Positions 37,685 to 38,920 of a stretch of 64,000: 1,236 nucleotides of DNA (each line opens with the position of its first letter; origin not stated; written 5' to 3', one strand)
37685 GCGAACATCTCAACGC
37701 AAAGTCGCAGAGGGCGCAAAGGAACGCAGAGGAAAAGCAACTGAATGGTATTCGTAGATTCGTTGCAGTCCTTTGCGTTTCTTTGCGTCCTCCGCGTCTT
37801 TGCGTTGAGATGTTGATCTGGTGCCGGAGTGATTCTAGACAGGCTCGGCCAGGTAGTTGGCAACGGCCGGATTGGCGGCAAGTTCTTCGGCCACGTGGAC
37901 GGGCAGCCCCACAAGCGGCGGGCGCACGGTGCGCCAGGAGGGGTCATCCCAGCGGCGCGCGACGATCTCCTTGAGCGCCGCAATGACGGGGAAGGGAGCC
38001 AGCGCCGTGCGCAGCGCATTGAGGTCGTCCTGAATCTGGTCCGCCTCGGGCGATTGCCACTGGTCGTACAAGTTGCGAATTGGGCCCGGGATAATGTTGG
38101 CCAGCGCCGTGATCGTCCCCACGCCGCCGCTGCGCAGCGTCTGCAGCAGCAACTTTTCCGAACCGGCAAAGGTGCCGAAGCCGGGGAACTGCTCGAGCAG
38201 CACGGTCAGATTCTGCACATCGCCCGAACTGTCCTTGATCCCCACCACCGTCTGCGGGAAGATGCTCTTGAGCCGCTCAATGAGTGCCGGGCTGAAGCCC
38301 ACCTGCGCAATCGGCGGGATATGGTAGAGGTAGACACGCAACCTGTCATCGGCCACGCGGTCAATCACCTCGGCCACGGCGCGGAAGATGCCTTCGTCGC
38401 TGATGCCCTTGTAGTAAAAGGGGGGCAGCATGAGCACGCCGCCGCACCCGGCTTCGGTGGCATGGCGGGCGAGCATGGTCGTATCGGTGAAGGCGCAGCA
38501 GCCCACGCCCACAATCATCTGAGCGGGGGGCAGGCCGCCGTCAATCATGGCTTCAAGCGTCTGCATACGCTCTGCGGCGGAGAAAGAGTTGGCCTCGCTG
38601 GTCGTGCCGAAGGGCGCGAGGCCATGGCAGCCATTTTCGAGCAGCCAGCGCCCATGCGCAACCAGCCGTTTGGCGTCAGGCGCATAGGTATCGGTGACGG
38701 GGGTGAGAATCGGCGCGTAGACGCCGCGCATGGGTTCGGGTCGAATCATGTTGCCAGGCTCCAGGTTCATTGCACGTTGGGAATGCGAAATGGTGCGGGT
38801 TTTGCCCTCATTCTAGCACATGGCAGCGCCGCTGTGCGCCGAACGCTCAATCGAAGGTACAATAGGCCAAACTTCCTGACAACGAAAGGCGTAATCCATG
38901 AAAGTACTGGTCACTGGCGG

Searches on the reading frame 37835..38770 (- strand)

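Call 80: search_protein_families(library=pfam, proteins=[window:37835-38770:-], max_evalue=0.0001)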
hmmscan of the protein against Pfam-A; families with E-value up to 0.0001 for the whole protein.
window:37835-38770:- (311 aa): 1 family
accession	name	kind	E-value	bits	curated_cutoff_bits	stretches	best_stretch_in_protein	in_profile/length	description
PF00701.28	DHDPS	-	1.5e-36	126.1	22.1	1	14-291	2-276/289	Dihydrodipicolinate synthetase family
